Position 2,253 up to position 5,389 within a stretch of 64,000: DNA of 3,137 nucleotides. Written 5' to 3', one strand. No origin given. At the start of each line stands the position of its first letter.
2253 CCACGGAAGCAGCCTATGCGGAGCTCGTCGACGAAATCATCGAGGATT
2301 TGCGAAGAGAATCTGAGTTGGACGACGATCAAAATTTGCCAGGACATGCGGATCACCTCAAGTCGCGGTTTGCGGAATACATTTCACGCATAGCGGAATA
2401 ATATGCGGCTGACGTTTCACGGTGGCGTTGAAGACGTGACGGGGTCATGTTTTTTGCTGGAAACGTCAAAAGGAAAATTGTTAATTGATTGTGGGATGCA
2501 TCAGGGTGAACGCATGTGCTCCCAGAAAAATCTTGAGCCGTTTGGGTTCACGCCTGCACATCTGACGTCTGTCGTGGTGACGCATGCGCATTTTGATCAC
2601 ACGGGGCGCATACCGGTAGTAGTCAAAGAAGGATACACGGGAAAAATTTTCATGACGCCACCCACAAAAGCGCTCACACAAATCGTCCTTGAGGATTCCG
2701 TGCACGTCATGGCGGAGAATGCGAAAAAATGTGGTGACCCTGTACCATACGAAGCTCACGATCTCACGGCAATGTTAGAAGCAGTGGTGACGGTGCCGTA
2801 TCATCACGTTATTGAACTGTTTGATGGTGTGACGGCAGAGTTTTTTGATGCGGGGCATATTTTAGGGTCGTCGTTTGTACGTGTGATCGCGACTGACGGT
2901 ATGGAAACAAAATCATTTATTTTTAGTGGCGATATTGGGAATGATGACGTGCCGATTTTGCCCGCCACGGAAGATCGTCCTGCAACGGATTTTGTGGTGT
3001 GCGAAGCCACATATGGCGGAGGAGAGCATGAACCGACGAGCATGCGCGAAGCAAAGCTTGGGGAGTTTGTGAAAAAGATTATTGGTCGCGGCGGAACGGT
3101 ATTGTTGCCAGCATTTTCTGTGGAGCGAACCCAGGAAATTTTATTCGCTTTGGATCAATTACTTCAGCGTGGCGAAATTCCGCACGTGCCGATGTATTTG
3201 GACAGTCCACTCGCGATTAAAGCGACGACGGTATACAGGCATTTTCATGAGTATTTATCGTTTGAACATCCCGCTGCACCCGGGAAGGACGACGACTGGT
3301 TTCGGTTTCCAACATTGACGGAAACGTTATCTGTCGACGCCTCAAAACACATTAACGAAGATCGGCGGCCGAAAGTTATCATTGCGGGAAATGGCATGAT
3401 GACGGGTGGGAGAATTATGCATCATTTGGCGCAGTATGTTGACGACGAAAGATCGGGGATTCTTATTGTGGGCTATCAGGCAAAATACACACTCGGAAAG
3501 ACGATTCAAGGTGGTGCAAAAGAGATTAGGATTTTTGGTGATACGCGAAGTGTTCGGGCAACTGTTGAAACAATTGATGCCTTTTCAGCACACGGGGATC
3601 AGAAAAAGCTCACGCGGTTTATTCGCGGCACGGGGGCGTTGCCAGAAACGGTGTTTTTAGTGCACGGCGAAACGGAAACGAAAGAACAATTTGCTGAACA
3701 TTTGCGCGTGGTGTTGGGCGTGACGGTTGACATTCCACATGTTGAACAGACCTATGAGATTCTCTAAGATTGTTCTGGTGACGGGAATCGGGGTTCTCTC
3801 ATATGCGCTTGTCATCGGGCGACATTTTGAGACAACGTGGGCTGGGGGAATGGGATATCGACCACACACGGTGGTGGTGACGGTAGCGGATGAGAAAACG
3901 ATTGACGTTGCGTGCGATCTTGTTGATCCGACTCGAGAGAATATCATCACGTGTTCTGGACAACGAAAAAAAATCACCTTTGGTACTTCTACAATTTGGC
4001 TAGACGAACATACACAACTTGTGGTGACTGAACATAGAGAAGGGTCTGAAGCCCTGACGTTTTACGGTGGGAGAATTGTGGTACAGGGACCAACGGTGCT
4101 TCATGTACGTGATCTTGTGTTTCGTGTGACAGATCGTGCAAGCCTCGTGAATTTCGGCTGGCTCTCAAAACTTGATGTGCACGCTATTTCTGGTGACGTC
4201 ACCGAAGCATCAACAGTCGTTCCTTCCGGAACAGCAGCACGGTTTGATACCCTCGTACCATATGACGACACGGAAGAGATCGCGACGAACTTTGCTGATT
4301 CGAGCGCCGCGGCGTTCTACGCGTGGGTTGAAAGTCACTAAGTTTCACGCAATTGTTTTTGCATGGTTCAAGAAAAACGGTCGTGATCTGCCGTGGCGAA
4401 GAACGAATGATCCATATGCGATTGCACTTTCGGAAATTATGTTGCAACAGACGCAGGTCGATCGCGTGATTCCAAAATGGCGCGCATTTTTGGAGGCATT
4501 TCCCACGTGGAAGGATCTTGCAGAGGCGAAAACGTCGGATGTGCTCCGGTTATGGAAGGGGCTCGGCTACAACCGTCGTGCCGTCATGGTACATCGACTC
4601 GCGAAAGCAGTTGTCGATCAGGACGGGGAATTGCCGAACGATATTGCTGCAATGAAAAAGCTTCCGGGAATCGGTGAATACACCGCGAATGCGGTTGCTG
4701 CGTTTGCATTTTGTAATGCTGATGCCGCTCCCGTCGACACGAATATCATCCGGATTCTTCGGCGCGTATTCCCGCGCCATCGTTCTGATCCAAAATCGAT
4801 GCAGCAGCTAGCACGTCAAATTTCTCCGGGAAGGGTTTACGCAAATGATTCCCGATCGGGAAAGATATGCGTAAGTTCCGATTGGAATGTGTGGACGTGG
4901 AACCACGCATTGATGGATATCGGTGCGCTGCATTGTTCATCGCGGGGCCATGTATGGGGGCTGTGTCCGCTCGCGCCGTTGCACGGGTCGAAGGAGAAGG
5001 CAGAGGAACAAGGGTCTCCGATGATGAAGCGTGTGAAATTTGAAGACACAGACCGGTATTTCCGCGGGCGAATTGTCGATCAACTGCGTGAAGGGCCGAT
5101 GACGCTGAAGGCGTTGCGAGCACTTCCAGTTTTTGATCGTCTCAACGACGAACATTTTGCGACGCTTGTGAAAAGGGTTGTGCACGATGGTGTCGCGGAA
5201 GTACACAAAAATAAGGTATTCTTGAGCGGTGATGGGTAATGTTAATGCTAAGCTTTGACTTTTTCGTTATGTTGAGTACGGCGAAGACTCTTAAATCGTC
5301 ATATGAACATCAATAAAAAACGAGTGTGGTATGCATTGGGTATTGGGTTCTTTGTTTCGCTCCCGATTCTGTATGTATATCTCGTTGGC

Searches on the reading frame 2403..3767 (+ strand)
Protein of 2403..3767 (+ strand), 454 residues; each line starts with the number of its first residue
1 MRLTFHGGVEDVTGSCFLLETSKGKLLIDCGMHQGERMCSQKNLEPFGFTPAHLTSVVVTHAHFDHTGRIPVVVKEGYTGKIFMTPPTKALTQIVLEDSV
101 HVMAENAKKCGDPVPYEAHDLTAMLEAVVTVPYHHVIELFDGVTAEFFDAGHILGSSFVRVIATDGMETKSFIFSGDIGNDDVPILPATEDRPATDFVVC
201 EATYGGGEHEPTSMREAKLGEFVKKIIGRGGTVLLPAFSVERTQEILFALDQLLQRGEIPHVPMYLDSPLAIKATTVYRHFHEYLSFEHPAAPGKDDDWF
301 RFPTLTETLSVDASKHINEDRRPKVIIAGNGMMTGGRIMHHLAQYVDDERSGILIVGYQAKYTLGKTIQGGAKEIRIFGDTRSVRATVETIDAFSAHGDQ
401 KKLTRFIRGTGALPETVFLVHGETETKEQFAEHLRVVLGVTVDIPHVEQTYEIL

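Call 39: search_protein_families(library=pfam, proteins=[window:2403-3767:+], max_evalue=0.00001)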
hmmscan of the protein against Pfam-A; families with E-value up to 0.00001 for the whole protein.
window:2403-3767:+ (454 aa): 4 families
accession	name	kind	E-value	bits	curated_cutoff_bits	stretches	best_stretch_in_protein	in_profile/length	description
PF10996.14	Beta-Casp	-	2.5e-35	122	27.7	1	243-368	1-120/120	Beta-Casp domain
PF07521.17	RMMBL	-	2.2e-14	53.6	21.6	1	383-445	3-63/63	Zn-dependent metallo-hydrolase RNA specificity domain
PF00753.33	Lactamase_B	-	5.8e-12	46.4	22.7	1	12-78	4-68/196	Metallo-beta-lactamase superfamily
PF16661.11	Lactamase_B_6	-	3.5e-07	30.2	27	1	18-161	1-149/193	Metallo-beta-lactamase superfamily domain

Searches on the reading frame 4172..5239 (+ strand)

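Call 39: search_protein_families(library=pfam, proteins=[window:4172-5239:+], max_evalue=0.00001)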
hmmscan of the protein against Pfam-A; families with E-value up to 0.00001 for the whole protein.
window:4172-5239:+ (355 aa): 2 families
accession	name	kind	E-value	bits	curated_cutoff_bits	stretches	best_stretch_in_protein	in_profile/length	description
PF00730.31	HhH-GPD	-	7.9e-19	68.4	26.2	1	87-215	2-103/108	HhH-GPD superfamily base excision DNA repair protein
PF00633.29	HHH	-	7.8e-06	25.9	24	0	151-178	3-30/30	Helix-hairpin-helix motif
